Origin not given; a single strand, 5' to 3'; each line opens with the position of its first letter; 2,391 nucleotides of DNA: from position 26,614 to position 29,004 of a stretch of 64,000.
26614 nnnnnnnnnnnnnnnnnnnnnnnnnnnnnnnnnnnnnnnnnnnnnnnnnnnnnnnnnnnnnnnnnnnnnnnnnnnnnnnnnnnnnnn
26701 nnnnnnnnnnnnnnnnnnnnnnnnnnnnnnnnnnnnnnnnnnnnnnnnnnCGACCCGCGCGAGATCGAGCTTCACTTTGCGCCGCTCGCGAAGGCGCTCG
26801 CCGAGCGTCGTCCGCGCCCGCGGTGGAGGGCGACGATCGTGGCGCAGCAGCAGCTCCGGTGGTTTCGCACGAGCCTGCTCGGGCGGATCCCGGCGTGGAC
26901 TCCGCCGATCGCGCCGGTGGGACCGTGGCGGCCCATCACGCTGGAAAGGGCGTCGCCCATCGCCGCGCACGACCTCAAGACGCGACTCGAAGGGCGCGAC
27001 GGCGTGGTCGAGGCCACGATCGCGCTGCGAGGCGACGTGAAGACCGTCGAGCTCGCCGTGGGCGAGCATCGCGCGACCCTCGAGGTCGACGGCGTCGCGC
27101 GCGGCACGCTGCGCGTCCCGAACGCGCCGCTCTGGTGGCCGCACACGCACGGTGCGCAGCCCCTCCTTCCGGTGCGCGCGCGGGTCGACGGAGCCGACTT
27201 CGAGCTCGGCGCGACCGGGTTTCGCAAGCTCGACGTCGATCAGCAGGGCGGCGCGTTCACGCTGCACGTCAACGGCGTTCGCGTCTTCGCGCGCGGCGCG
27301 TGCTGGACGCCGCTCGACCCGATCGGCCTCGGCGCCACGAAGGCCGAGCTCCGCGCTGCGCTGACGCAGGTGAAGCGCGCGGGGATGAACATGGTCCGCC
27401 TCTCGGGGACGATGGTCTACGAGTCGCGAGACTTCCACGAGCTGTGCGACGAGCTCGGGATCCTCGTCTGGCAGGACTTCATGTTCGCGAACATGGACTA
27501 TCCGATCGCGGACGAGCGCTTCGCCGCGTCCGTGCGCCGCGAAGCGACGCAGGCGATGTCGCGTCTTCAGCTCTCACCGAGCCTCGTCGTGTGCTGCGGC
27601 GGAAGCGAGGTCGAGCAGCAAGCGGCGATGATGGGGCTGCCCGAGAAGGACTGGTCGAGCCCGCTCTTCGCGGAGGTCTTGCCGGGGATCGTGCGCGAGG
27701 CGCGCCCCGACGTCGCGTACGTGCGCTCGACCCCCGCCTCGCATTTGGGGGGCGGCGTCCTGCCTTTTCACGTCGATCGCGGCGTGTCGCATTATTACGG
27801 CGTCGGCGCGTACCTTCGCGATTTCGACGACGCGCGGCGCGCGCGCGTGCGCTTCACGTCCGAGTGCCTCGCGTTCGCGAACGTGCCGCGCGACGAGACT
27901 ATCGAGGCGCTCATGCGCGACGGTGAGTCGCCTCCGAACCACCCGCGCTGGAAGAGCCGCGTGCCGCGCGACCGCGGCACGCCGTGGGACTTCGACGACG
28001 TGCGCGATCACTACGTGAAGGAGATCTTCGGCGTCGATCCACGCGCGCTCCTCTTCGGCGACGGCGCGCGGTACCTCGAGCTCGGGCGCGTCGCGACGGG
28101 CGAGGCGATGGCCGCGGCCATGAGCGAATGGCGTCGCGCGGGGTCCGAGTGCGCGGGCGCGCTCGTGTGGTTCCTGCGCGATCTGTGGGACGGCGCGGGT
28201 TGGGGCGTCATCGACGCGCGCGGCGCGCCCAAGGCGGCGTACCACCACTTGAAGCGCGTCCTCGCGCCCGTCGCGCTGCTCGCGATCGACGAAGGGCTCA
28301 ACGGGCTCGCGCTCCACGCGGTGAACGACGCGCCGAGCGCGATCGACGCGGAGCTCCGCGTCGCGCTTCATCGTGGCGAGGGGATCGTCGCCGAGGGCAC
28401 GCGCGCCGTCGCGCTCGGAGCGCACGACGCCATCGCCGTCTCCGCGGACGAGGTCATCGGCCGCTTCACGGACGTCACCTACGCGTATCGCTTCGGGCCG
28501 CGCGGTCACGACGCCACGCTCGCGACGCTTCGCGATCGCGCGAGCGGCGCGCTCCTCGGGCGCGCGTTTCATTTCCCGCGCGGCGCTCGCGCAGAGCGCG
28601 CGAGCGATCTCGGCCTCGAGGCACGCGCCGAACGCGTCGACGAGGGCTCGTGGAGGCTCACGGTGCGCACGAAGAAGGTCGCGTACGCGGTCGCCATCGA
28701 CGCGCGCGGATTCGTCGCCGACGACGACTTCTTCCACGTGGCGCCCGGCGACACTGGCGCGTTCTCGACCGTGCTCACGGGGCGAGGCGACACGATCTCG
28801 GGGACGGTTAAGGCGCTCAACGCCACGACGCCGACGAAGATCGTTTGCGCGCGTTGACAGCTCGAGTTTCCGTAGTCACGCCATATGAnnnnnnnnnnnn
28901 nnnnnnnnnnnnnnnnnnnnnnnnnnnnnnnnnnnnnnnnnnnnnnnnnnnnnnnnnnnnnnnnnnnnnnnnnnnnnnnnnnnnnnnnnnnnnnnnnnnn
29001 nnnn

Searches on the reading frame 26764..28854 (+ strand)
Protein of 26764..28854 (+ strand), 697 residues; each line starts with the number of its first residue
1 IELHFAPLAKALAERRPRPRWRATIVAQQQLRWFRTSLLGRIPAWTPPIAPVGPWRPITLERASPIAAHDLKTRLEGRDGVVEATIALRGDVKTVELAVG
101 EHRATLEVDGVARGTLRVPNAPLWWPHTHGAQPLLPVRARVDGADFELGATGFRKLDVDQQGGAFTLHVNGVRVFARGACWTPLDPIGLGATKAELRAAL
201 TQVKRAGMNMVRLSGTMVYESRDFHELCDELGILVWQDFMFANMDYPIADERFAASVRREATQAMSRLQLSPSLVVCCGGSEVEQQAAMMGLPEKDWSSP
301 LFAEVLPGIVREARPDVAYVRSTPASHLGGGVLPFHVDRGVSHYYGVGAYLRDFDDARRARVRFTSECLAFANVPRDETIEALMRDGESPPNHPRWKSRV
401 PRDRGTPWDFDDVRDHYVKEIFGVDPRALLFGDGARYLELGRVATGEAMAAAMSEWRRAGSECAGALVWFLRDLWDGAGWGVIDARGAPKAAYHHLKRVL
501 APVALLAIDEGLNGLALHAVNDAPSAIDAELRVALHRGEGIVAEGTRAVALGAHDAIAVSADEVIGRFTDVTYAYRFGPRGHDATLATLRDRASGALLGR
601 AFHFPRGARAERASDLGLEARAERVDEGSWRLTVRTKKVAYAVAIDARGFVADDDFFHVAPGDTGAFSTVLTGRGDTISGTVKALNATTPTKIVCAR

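Call 62: search_solved_structures(query=window:26764-28854:+, max_evalue=1e-30, show_alignments=4)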
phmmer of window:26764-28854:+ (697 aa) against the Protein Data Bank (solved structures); distinct sequences matched with E-value up to 1e-30: 11.
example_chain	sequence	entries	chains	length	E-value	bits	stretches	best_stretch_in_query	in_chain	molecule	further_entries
5n6u_A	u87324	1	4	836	5.6e-44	153.7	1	115-535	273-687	Beta-mannosidase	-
6bye_A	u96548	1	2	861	7.6e-41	143.4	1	76-644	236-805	Beta-mannosidase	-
6byc_A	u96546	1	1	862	7.6e-41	143.4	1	76-644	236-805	Beta-mannosidase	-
6byg_A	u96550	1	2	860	2.5e-40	141.7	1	76-643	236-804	Beta-mannosidase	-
6byi_A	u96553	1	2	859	5.4e-40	140.5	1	76-644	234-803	Beta-mannosidase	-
7op6_A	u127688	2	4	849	2.3e-39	138.4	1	117-528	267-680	Beta-mannosidase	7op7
2vjx_A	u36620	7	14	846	2.4e-39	138.4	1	117-528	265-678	BETA-MANNOSIDASE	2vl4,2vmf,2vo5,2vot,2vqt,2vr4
2je8_A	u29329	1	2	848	2.4e-39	138.4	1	117-528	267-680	BETA-MANNOSIDASE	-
2wbk_A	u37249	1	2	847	5.2e-39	137.3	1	117-528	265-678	BETA-MANNOSIDASE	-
2vqu_A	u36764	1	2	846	2e-37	132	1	117-528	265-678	BETA-MANNOSIDASE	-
6ddt_A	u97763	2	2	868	4.1e-31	111.2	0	122-537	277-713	Beta-mannosidase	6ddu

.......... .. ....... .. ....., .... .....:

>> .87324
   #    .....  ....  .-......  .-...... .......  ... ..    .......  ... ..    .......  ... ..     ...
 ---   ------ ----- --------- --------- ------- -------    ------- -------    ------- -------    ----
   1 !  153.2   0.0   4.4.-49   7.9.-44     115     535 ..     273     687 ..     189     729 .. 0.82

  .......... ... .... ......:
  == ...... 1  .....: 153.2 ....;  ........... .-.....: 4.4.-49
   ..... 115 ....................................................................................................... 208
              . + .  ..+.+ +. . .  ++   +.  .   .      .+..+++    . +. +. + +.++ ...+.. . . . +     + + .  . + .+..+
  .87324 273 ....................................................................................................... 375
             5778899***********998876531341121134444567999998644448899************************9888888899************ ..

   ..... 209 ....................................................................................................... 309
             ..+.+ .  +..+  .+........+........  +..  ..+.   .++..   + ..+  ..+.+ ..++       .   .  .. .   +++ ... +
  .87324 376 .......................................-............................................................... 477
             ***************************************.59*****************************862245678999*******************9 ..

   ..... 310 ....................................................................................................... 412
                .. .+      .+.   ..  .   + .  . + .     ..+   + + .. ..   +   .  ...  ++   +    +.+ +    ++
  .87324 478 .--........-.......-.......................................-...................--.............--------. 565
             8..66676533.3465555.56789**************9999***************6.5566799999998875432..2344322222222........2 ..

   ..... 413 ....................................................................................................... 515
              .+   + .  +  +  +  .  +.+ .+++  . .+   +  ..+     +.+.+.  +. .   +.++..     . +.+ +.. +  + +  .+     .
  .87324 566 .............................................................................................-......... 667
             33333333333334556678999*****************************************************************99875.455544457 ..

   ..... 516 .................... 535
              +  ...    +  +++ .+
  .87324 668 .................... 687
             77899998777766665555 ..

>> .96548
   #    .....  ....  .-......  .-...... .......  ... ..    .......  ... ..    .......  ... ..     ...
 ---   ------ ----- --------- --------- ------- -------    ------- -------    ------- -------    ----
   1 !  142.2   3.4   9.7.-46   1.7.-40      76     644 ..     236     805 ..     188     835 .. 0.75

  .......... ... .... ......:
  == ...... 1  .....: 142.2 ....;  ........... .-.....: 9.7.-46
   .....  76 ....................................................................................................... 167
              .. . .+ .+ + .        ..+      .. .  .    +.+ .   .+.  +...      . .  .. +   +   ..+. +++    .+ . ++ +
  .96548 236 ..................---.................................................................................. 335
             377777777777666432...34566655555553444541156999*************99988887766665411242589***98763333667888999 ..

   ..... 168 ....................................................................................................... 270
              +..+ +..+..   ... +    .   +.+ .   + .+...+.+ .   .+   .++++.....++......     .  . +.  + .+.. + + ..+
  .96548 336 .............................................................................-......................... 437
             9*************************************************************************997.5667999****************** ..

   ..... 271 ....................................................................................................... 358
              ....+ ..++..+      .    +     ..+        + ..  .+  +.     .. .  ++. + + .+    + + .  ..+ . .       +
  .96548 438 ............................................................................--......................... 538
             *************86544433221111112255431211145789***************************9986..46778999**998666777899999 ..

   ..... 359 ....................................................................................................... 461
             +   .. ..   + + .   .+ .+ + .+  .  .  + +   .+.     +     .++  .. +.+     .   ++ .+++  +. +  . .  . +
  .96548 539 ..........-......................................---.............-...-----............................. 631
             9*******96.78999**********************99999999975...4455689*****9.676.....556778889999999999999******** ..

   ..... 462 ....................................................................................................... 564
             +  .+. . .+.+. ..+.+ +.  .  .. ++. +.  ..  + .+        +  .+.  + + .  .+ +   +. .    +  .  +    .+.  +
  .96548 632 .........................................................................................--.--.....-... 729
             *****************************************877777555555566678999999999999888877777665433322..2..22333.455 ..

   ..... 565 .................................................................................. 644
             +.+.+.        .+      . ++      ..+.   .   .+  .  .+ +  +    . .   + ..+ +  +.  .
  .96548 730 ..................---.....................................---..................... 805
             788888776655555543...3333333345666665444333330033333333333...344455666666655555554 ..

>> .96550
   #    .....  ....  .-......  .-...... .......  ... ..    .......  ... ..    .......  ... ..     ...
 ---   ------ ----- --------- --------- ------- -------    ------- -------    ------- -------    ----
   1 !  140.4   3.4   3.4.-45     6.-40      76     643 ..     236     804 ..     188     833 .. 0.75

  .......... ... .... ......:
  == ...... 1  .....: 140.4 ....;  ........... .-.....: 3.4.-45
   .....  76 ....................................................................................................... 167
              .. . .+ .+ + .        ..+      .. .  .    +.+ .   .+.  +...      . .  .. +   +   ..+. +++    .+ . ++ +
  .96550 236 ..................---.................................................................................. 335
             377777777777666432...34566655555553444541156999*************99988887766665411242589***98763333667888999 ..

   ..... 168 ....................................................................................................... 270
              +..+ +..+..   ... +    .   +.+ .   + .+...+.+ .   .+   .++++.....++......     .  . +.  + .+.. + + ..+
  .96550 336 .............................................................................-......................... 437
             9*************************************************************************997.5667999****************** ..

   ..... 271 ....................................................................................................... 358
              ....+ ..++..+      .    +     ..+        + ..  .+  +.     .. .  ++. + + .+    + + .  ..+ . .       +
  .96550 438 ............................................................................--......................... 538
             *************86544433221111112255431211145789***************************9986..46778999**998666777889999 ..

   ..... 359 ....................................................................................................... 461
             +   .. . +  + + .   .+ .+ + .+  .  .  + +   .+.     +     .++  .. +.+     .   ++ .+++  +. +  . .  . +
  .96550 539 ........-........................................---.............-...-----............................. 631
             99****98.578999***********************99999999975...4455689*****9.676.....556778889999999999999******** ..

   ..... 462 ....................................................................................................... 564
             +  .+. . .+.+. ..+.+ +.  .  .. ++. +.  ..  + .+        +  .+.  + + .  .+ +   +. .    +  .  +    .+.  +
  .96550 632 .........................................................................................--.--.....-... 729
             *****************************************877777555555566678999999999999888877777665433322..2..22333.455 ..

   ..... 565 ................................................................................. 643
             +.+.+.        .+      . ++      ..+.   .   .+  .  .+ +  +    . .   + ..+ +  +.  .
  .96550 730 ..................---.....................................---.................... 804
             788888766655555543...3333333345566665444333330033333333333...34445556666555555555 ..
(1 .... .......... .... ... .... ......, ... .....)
